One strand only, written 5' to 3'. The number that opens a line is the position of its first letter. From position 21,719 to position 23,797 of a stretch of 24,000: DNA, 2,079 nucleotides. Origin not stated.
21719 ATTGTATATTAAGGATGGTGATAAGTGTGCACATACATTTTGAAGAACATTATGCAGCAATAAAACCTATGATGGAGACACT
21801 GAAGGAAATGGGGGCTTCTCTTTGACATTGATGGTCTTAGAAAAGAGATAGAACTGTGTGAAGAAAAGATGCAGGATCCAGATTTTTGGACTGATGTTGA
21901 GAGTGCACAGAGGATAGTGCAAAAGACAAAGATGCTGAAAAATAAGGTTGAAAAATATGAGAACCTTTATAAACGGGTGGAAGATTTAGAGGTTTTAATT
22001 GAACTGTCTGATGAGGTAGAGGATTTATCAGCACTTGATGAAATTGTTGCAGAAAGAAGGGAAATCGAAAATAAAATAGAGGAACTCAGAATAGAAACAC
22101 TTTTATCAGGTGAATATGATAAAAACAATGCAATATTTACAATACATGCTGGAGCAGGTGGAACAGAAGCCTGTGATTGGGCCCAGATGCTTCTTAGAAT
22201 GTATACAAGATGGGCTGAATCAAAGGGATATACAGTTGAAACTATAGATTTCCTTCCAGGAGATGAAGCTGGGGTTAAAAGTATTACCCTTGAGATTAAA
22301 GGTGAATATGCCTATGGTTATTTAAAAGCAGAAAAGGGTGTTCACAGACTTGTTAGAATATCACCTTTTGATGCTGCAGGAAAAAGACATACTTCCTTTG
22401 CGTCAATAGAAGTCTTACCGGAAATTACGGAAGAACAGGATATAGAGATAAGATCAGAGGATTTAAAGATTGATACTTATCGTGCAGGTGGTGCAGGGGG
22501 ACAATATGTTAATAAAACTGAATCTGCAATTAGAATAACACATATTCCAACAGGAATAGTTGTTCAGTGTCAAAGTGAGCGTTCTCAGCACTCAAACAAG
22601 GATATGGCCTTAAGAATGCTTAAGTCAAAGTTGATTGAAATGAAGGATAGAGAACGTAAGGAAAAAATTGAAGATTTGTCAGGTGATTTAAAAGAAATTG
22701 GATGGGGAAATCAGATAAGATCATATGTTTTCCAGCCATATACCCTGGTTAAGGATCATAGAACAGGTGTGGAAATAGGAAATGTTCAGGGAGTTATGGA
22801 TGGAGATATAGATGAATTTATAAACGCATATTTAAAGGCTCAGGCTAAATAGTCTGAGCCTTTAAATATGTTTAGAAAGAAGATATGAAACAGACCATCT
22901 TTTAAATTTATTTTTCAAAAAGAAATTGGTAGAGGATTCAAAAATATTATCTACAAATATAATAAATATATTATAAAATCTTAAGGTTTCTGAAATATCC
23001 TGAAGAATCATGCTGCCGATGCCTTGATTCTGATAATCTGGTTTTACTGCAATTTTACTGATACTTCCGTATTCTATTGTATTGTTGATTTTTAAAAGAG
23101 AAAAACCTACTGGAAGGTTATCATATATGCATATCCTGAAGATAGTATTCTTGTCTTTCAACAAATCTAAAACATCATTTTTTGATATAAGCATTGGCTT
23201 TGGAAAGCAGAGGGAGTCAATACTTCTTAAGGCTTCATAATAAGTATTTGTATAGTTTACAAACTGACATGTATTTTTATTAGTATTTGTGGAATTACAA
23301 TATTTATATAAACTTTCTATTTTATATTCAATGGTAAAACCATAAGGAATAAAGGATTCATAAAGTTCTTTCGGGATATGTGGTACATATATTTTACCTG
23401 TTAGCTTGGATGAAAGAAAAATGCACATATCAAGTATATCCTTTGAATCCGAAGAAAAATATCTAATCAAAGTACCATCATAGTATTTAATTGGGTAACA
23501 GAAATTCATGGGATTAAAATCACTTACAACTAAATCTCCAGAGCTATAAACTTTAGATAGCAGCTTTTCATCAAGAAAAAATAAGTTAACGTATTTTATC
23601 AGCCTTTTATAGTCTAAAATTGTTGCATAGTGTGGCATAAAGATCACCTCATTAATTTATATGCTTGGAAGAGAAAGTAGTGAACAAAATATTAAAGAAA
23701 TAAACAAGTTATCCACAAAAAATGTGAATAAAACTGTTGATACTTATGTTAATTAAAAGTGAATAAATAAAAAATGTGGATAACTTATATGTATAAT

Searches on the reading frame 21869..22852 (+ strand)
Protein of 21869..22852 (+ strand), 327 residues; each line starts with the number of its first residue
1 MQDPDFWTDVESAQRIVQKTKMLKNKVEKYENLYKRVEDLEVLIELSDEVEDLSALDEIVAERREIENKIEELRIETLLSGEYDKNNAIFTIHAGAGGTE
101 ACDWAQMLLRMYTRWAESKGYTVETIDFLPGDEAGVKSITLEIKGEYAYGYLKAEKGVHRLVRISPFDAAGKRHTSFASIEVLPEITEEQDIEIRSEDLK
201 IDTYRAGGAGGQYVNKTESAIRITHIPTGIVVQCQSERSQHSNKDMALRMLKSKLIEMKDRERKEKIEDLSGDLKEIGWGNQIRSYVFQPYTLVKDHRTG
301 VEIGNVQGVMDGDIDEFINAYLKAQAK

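Call 61: search_protein_families(library=pfam, proteins=[window:21869-22852:+])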
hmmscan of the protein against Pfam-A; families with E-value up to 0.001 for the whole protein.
window:21869-22852:+ (327 aa): 2 families
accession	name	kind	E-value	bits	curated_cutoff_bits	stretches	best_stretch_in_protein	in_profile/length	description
PF03462.23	PCRF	-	4.9e-59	199.8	24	1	1-180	12-194/194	PCRF domain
PF00472.26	RF-1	-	1.2e-42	145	35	1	189-298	2-116/116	RF-1 domain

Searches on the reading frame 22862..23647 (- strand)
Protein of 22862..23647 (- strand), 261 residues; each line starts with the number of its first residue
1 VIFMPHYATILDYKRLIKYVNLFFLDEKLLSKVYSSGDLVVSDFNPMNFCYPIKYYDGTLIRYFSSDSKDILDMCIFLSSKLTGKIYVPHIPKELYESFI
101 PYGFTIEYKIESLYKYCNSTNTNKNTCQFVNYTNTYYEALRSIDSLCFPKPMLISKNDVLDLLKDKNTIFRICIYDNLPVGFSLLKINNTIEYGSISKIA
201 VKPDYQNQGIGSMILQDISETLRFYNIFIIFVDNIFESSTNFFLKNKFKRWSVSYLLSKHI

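Call 61: search_protein_families(library=pfam, proteins=[window:22862-23647:-])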
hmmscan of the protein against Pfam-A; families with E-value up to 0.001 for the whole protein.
window:22862-23647:- (261 aa): 3 families
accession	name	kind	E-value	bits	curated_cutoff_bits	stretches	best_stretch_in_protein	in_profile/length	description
PF00583.31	Acetyltransf_1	-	3.8e-08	34.1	20.7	1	139-243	3-111/116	Acetyltransferase (GNAT) family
PF13508.13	Acetyltransf_7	-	6.9e-08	33.2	27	1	172-249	7-83/84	Acetyltransferase (GNAT) domain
PF13673.13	Acetyltransf_10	-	0.00026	21.4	23.6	1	163-222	26-80/128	Acetyltransferase (GNAT) domain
